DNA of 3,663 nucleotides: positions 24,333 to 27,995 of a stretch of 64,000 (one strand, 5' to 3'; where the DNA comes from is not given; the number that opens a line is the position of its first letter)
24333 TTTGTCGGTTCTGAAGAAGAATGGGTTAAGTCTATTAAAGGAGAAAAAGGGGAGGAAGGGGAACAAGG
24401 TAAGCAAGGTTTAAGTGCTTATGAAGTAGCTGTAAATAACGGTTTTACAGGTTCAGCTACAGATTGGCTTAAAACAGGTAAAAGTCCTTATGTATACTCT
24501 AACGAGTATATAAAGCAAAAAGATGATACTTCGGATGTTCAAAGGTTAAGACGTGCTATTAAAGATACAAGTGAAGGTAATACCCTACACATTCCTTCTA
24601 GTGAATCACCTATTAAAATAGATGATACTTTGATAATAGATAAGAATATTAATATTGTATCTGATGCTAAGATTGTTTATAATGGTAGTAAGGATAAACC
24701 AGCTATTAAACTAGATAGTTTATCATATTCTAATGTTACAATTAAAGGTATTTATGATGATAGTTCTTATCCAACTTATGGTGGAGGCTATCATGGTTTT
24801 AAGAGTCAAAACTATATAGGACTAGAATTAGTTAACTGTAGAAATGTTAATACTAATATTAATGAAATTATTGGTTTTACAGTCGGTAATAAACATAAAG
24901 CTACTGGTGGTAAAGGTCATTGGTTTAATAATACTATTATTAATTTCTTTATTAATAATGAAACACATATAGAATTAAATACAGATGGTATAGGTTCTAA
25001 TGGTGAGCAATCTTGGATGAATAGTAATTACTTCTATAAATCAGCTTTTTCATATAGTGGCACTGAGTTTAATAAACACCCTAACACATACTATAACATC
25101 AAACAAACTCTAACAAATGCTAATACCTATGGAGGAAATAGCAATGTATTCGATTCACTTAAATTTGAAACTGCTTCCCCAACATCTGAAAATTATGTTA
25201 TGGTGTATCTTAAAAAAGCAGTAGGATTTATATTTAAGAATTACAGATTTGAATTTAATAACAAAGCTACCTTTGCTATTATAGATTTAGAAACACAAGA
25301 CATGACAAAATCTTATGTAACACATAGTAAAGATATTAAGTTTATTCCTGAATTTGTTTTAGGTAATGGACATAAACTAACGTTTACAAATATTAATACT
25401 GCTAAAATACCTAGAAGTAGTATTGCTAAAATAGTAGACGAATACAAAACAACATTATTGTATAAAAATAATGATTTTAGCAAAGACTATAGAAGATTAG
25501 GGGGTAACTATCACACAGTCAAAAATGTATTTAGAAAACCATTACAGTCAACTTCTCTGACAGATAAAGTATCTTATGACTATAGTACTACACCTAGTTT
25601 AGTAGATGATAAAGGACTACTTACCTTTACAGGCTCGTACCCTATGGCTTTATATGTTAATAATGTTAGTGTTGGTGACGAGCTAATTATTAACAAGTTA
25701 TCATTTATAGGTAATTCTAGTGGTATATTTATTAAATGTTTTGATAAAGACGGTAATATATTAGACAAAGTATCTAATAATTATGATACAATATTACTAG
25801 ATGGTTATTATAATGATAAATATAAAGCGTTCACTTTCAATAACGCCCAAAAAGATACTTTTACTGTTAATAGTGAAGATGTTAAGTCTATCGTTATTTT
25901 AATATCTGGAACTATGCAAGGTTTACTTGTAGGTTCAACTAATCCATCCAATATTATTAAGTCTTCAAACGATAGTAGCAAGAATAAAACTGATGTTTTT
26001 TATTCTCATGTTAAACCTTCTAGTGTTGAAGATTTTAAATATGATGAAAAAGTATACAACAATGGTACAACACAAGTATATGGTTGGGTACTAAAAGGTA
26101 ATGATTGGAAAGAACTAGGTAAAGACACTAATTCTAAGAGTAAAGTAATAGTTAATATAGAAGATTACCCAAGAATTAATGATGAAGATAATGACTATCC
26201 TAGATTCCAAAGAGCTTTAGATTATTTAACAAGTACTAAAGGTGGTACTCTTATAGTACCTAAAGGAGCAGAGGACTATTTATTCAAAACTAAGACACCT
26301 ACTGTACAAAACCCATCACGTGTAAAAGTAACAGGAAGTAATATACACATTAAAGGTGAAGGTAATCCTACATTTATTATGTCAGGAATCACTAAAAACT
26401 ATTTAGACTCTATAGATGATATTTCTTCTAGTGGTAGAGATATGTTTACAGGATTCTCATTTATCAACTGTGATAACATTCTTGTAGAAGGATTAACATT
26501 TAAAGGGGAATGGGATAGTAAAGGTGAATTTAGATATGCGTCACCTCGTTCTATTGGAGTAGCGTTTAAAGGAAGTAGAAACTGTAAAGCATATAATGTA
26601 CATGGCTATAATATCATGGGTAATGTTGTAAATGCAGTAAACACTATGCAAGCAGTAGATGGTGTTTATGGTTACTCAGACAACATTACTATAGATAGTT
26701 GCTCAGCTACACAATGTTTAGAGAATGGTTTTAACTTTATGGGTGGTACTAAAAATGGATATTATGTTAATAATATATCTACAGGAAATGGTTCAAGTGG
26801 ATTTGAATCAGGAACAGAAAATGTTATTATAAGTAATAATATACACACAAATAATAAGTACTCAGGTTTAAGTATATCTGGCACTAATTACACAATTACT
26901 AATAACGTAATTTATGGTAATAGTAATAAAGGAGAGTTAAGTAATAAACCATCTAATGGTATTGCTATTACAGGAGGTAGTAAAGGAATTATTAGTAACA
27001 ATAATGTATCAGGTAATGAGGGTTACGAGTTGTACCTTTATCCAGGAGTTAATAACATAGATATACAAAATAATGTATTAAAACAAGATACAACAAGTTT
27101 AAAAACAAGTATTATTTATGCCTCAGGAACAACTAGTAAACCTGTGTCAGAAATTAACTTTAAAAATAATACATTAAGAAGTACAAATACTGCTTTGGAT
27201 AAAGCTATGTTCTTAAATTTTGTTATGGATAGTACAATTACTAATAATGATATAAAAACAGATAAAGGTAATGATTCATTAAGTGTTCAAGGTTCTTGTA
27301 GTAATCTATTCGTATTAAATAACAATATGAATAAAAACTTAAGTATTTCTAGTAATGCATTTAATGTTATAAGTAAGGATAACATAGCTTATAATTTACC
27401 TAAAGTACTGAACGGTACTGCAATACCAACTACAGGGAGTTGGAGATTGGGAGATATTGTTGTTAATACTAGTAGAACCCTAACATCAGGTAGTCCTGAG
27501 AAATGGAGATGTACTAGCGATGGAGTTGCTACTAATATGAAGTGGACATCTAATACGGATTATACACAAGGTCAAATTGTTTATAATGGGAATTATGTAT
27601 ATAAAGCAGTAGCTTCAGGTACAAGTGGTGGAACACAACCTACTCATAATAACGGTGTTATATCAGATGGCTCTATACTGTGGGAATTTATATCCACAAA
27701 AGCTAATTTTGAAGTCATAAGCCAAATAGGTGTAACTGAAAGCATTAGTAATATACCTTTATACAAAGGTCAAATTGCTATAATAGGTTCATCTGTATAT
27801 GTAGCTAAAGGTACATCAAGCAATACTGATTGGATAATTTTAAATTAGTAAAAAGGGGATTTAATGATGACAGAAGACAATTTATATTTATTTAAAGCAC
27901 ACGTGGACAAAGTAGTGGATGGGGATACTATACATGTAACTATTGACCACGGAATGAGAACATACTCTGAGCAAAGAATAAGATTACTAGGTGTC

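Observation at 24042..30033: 1268-aa beta-helix / collagen-repeat fibre-like protein encoded outside the structural module, followed by a secreted-type nuclease and a small paralogous FN3-like protein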

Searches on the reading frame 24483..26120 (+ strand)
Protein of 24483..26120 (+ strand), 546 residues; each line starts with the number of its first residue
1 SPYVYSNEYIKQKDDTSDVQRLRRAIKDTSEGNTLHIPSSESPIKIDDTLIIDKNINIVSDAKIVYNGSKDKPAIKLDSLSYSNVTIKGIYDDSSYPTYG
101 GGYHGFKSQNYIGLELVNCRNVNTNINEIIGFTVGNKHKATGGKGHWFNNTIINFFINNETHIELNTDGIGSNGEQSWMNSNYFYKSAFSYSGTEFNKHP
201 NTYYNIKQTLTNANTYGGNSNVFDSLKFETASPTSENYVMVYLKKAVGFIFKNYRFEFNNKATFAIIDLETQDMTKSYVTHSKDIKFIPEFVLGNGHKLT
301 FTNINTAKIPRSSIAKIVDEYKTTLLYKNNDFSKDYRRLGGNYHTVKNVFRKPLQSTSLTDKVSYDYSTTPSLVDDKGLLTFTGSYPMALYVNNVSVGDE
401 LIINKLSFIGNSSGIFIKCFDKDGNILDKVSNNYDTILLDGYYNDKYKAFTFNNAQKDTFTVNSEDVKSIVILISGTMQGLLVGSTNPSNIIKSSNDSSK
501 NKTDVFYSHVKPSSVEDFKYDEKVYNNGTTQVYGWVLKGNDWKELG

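Call 94: search_dna_similar(query=window:24483-26120:+, collection=phages, mode=protein, max_rows=40, rows=spread)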
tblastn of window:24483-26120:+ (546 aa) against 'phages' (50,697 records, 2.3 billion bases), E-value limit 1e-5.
Records with a match: 25; places in all: 25; records where one place covers at least 80% of the query: 25.
Best place of each record, by identity: >=99% 11; 95-99% 10; 60-80% 3; <60% 1.
By first word of the organism name: Staphylococcus 25.
By host as written in the record: Staphylococcus aureus 16; Staphylococcus aureus ATCC 25923 2; Staphylococcus sp. 2; Staphylococcus aureus ATCC 13301 1; Staphylococcus aureus RN4220 1; Staphylococcus aureus ATCC43300 1; Staphylococcus hyicus DSM-17421 1; - 1.
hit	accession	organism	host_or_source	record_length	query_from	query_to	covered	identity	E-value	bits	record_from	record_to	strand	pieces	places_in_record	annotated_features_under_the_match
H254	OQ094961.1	Staphylococcus phage SSP49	Staphylococcus aureus ATCC 13301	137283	1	546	100%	99.5%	0e+0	1032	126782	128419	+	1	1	hypothetical protein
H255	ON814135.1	Staphylococcus phage vB_SauM-V1SA20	Staphylococcus aureus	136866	1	546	100%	99.3%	0e+0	1031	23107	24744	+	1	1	autotransporter adhesin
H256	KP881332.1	Staphylococcus phage Stau2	Staphylococcus aureus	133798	1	546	100%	99.3%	0e+0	1031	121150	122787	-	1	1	hypothetical protein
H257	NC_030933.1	Staphylococcus phage Stau2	Staphylococcus aureus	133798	1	546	100%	99.3%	0e+0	1031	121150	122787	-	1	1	hypothetical protein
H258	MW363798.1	Staphylococcus phage LSA2308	Staphylococcus aureus ATCC 25923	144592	1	546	100%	99.3%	0e+0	1030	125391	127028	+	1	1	autotransporter adhesin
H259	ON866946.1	Staphylococcus phage LSA2311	Staphylococcus aureus ATCC 25923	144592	1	546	100%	99.3%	0e+0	1030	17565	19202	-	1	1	hypothetical protein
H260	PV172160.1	Staphylococcus phage StAP1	Staphylococcus aureus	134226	1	546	100%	99.3%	0e+0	1030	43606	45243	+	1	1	hypothetical protein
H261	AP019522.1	Staphylococcus phage MR003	Staphylococcus aureus RN4220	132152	1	546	100%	99.3%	0e+0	1030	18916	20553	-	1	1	hypothetical protein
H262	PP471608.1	Staphylococcus phage LJLAME001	Staphylococcus sp.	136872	1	546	100%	99.1%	0e+0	1029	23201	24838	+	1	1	hypothetical protein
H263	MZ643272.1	Staphylococcus phage vB_Sau-RP15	Staphylococcus aureus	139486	1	546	100%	99.1%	0e+0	1026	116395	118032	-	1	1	hypothetical protein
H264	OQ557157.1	Staphylococcus phage vB_SauH_SPJ2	Staphylococcus aureus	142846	1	546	100%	99.1%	0e+0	1026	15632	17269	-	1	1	autotransporter adhesin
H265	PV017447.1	Staphylococcus phage CIFT_MFB_MRSA28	Staphylococcus aureus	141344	1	546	100%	98.0%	0e+0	1023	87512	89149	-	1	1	hypothetical protein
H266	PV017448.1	Staphylococcus phage CIFT_MFB_MRSA32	Staphylococcus aureus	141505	1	546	100%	98.0%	0e+0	1023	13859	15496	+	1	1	hypothetical protein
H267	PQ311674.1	Staphylococcus phage CIFT_MFB_MRSA12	Staphylococcus aureus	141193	1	546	100%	98.0%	0e+0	1023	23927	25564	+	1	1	hypothetical protein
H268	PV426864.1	Staphylococcus phage CIFT_MFB_MRSA21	Staphylococcus aureus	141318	1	546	100%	98.0%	0e+0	1023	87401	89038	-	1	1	hypothetical protein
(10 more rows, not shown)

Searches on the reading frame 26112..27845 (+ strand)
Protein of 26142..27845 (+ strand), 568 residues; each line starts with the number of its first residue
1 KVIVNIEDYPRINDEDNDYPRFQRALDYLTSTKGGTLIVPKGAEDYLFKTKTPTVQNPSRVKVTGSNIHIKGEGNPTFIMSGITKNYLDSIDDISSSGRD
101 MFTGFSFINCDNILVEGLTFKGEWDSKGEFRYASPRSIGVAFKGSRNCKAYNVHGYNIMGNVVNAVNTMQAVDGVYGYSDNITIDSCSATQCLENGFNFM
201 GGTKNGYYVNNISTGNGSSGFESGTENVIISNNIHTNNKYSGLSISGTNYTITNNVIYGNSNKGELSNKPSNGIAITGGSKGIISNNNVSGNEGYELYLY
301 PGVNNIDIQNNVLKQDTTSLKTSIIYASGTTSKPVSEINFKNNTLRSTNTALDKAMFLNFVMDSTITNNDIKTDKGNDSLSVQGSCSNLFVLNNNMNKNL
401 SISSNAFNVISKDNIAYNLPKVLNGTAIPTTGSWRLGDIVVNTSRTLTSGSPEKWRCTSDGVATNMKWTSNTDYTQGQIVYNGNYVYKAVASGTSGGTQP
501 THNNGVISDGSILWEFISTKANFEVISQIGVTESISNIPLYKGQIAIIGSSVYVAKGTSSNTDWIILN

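Call 26: find_homologous_proteins(query=window:26142-27845:+, max_evalue=0.01)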
Query window:26142-27845:+ (568 aa): 16 proteins with E <= 0.01 among 8000 candidates.
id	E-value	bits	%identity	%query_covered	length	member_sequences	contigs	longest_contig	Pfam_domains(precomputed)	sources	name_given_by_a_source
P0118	8.3e-167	574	49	99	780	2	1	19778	PF13229.13,PF10651.16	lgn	-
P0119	2.9e-164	566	49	99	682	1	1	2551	PF13229.13,PF05048.20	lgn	-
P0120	2.2e-161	557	48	99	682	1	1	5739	PF13229.13,PF05048.20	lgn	-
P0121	6.8e-150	519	45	99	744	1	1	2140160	-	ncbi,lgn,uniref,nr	ncbi:hypothetical protein [Macrococcus equipercicus]|uniref:Right-handed parallel beta-helix repeat-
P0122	6.0e-136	473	43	99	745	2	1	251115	-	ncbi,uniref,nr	ncbi:right-handed parallel beta-helix repeat-containing protein [Macrococcoides caseolyticum]|uniref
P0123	4.3e-129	450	42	99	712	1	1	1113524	-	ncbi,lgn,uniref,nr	ncbi:hypothetical protein [Macrococcoides canis]|uniref:hypothetical protein n=1 Tax=Macrococcoides 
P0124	3.6e-105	371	39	90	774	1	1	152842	PF13229.13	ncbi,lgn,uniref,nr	ncbi:hypothetical protein [Bacillus xiapuensis]|uniref:Right handed beta helix domain-containing pro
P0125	1.1e-95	340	38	99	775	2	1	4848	PF13229.13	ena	-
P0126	4.0e-77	278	34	97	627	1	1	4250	-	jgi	jgi:hypothetical protein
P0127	6.6e-76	274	34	99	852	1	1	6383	-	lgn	-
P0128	2.8e-73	266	42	69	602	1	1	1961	-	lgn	-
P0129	3.0e-73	266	34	99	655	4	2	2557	-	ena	-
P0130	2.1e-70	256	34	99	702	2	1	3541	-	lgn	-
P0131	1.1e-41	162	36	65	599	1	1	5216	PF13229.13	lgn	-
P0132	1.2e-41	161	38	51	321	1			PF13229.13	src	-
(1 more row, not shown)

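Call 37: search_protein_representatives(protein=window:26142-27845:+)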
Query: 568 residues. Proteins with E-value up to 0.001 (for the whole library): 581; up to 1e-10: 112; up to 1e-30: 36. The best 150 are listed.
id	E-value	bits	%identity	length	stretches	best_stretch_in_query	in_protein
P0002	3.4e-265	897.5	70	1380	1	2-568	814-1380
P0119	9.1e-165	566.0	49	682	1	4-567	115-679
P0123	1.4e-129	450.0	42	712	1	4-565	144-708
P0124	1.2e-105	371.0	40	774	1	4-546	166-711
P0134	1.4e-97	344.3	39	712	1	4-521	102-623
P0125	3.4e-96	339.7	40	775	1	4-565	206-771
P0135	3.6e-85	303.3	73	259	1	326-541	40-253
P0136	1.5e-83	298.0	40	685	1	17-463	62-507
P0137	1.2e-82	295.0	37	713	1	13-480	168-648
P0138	4.8e-77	276.5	35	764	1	4-565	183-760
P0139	1.4e-76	274.9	42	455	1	3-416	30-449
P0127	2.1e-76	274.4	36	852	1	4-564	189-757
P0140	1.1e-74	268.7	37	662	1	3-463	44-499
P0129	9.7e-74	265.6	40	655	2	3-446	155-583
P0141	6.7e-73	262.8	33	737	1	6-564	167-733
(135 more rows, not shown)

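Call 39: search_protein_families(library=pfam, proteins=[P0118, P0121, P0127], max_evalue=0.001)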
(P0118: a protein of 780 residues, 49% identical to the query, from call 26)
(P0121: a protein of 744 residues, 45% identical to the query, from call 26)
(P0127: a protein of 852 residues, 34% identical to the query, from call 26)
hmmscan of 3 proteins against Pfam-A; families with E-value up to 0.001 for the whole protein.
P0118 (780 aa): 2 families
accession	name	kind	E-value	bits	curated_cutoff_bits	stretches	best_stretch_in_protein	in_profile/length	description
PF10651.15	BppU_N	-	3.6e-21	75.8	23.1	1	5-137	1-131/142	BppU N-terminal domain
PF13229.12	Beta_helix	-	1.4e-06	28.4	25.9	0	416-604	11-156/158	Right handed beta helix region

P0121 (744 aa): 1 family
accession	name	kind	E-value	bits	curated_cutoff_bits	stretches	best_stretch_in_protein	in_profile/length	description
PF13229.12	Beta_helix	-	1.7e-08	34.7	25.9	1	446-572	23-135/158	Right handed beta helix region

P0127 (852 aa): 0 families

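Call 41: find_encoding_contigs(protein=P0118, flank=8000, max_places=2)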
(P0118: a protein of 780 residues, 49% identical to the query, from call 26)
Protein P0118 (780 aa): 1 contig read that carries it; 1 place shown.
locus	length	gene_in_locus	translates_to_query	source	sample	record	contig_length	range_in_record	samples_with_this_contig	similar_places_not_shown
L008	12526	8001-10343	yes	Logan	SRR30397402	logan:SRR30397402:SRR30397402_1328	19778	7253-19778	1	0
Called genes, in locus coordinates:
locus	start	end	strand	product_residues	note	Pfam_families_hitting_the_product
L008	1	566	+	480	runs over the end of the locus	PF24650:TT1_Tal, PF06605:Prophage_tail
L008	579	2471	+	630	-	PF21311:Phage_RBD_prop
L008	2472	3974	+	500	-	PF10651:BppU_N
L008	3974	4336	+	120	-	PF11192:DUF2977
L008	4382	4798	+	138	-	-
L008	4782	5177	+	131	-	-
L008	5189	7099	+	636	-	PF05257:CHAP, PF01832:Glucosaminidase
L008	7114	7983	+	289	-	-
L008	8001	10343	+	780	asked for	PF10651:BppU_N, PF13229:Beta_helix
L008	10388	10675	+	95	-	PF04688:Holin_SPP1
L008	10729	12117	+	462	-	PF05257:CHAP, PF01520:Amidase_3, PF25606:SH3b_P2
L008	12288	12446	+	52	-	-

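Call 48: predict_structure(alignment_id=A2)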
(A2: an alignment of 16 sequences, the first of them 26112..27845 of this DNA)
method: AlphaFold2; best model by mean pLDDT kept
length: 578 residues; sequences in the alignment: 16
mean_pLDDT: 91.9   pTM: 0.75
mean pLDDT of the five models: 91.9, 90.4, 90.2, 89.9, 89.6
residues with pLDDT >= 90: 444; 70-90: 116; 50-70: 8; < 50: 10
segments of 3 or more residues with pLDDT < 50: 1-10
pLDDT, mean of each block of 10 residues (from residue 1): 37 92 92 97 96 95 88 96 97 90 67 95 98 90 82 97 97 92 88 98 93 95 96 96 97 96 98 85 95 98 97 98 94 97 98 96 97 98 95 96 94 92 83 87 88 90 92 93 95 93 91 90 94 92 85 91 93 88
secondary structure, 60 per line:
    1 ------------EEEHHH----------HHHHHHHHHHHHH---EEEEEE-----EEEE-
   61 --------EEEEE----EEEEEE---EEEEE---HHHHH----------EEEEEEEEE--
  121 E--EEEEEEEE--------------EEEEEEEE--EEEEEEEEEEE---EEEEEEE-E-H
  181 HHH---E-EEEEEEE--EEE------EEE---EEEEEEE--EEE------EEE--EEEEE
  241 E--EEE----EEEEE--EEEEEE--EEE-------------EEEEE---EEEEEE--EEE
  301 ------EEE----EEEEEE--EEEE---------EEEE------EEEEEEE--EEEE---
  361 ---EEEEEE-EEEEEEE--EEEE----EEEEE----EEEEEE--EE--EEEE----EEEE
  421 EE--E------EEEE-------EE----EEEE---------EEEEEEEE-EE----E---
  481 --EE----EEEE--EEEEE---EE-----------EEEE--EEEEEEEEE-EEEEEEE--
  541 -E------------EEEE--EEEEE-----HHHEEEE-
elements in order: E13-15 H29-41 E45-50 E56-59 E69-73 E78-83 E87-91 H95-99 E110-118 E124-131 E146-153 E156-166 E170-176 H180-183 E189-195 E198-200 E207-209 E213-219 E222-224 E231-233 E236-241 E244-246 E251-255 E258-263 E266-268 E282-286 E290-295 E298-300 E307-309 E314-319 E322-325 E335-338 E345-351 E354-357 E364-369 E371-377 E380-383 E388-392 E397-402 E409-412 E417-422 E432-435 E449-452 E462-469 E489-492 E495-499 E516-519 E522-530 E532-538 E555-558 E561-565 E574-577

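Call 51: fold_search(model_id=the predicted structure, library=pdb)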
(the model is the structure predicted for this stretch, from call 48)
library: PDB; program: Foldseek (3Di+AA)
matches with E <= 10: 539; with E <= 0.001: 246
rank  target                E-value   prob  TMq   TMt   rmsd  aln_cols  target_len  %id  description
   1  7eea_C                3.5e-11  1.00  0.38  0.34  13.1       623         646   14  Cyanophage Pam1 tailspike receptor-binding domain (released 2021-10-20)
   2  2pyh_B                9.7e-11  1.00  0.48  0.71   6.7       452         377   13  Azotobacter vinelandii Mannuronan C-5 epimerase AlgE4 A-module complexed with mannuronan trisaccharide (released 2008-05-27)
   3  2pyg_A                1.2e-10  1.00  0.49  0.74   4.9       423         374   15  Azotobacter vinelandii Mannuronan C-5 epimerase AlgE4 A-module (released 2008-05-27)
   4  5lw3                  1.3e-10  1.00  0.46  0.68   6.4       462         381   12  Azotobacter vinelandii Mannuronan C-5 epimerase AlgE6 A-module (released 2017-10-25)
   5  7eea_B                1.9e-10  1.00  0.37  0.34  13.3       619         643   16  Cyanophage Pam1 tailspike receptor-binding domain (released 2021-10-20)
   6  2pyg_B                2.0e-10  1.00  0.47  0.70   6.1       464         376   13  Azotobacter vinelandii Mannuronan C-5 epimerase AlgE4 A-module (released 2008-05-27)
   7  7eea_A                2.0e-10  1.00  0.33  0.31  13.3       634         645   14  Cyanophage Pam1 tailspike receptor-binding domain (released 2021-10-20)
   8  2pyh_A                2.1e-10  1.00  0.48  0.72   6.0       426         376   15  Azotobacter vinelandii Mannuronan C-5 epimerase AlgE4 A-module complexed with mannuronan trisaccharide (released 2008-05-27)
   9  7jwf_A                5.2e-10  1.00  0.41  0.41   8.0       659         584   12  Crystal structure of PdGH110B D344N in complex with alpha-(1,3)-galactobiose (released 2020-11-04)
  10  6f7d                  5.2e-10  1.00  0.43  0.46  14.5       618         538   12  Crystal structure of Dettilon tailspike protein (gp208) (released 2018-12-19)
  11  9beu_A                6.9e-10  1.00  0.43  0.42   8.3       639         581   13  Structure of GH110B in complex with a lambda-carrageenan oligosaccharide (released 2025-08-27)
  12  7jwf_B                1.1e-09  1.00  0.41  0.41   7.7       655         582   12  Crystal structure of PdGH110B D344N in complex with alpha-(1,3)-galactobiose (released 2020-11-04)
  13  4xor_A                1.3e-09  1.00  0.40  0.39  13.5       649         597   12  Tailspike protein double mutant D339N/E372Q of E. coli bacteriophage HK620 in complex with pentasaccharide (released 2016-01-27)
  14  7jw4_B                1.8e-09  1.00  0.39  0.38   9.1       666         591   11  Crystal structure of PdGH110B in complex with D-galactose (released 2020-11-04)
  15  4xot_A                2.8e-09  1.00  0.44  0.43  12.0       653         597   12  Tailspike protein mutant E372Q of E. coli bacteriophage HK620 in complex with pentasaccharide (released 2016-01-27)
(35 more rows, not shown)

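Call 93: search_dna_similar(query=window:26151-27845:+, collection=phages, mode=protein, max_rows=40, rows=spread)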
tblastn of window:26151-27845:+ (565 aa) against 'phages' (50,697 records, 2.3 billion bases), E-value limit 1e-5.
Records with a match: 38; places in all: 38; records where one place covers at least 80% of the query: 24.
Best place of each record, by identity: >=99% 9; 95-99% 12; 90-95% 3; 60-80% 4; <60% 10.
By first word of the organism name: Staphylococcus 28; Cyanophage 4; Acinetobacter 3; Bacillus 2; Vibrio 1.
By host as written in the record: Staphylococcus aureus 18; Staphylococcus aureus ATCC 25923 2; Prochlorococcus sp. NATL2A 2; Acinetobacter baumannii 2; Prochlorococcus NATL2A 2; Staphylococcus aureus ATCC 13301 1; Staphylococcus sp. 1; Staphylococcus aureus RN4220 1; and 9 more.
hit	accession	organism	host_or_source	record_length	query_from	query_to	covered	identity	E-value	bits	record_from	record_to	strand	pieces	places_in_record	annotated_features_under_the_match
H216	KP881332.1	Staphylococcus phage Stau2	Staphylococcus aureus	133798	1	565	100%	99.8%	0e+0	1068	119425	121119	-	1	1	hypothetical protein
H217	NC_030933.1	Staphylococcus phage Stau2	Staphylococcus aureus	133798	1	565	100%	99.8%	0e+0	1068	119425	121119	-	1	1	hypothetical protein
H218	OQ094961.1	Staphylococcus phage SSP49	Staphylococcus aureus ATCC 13301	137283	1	565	100%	99.6%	0e+0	1064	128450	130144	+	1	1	hypothetical protein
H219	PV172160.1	Staphylococcus phage StAP1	Staphylococcus aureus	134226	1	565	100%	99.5%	0e+0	1066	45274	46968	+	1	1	hypothetical protein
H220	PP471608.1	Staphylococcus phage LJLAME001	Staphylococcus sp.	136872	1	565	100%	99.5%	0e+0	1066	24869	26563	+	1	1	hypothetical protein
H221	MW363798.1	Staphylococcus phage LSA2308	Staphylococcus aureus ATCC 25923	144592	1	565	100%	99.5%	0e+0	1065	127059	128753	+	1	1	autotransporter adhesin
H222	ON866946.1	Staphylococcus phage LSA2311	Staphylococcus aureus ATCC 25923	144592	1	565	100%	99.5%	0e+0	1065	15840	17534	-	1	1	hypothetical protein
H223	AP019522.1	Staphylococcus phage MR003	Staphylococcus aureus RN4220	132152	1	565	100%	99.3%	0e+0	1063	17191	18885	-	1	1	hypothetical protein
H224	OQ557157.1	Staphylococcus phage vB_SauH_SPJ2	Staphylococcus aureus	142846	1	565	100%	99.3%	0e+0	1063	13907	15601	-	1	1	autotransporter adhesin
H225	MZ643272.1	Staphylococcus phage vB_Sau-RP15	Staphylococcus aureus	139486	1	565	100%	98.6%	0e+0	1057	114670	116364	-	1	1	hypothetical protein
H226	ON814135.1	Staphylococcus phage vB_SauM-V1SA20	Staphylococcus aureus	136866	1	565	100%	98.4%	0e+0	1059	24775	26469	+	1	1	autotransporter adhesin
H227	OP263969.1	Staphylococcus phage Koomba-kaat_1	Staphylococcus aureus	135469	1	565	100%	98.4%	0e+0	1057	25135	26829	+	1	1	hypothetical protein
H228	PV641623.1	Staphylococcus phage St1.CM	Staphylococcus aureus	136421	1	565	100%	97.0%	0e+0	1045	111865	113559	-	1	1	autotransporter adhesin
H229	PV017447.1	Staphylococcus phage CIFT_MFB_MRSA28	Staphylococcus aureus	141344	1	565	100%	96.8%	0e+0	1045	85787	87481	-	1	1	hypothetical protein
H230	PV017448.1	Staphylococcus phage CIFT_MFB_MRSA32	Staphylococcus aureus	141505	1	565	100%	96.8%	0e+0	1045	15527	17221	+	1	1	hypothetical protein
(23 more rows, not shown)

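Call 95: get_annotated_region(hit=H229, flank=2600)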
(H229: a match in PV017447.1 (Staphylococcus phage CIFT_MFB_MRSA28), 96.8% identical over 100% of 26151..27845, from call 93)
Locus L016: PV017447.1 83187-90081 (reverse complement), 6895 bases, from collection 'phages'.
description: Staphylococcus phage CIFT_MFB_MRSA28, complete genome.
organism: Staphylococcus phage CIFT_MFB_MRSA28 (NCBI taxid 3398203)
taxonomy: Viruses; Duplodnaviria; Heunggongvirae; Uroviricota; Caudoviricetes; Herelleviridae; Twortvirinae; Silviavirus
host: Staphylococcus aureus; source: sewage; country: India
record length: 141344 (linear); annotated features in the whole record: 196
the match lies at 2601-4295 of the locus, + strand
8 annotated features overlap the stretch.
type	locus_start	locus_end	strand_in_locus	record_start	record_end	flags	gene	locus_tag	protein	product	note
CDS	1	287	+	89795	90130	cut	-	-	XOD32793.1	hypothetical protein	-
CDS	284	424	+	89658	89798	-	-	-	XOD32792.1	hypothetical protein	-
CDS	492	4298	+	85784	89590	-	-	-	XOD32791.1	hypothetical protein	-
CDS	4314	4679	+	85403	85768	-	-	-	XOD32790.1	hypothetical protein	-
CDS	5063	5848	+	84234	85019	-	-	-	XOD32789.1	hypothetical protein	-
CDS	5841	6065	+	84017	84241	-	-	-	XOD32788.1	hypothetical protein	-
CDS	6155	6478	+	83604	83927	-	-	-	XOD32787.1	hypothetical protein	-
CDS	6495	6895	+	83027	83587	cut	-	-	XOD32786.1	hypothetical protein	-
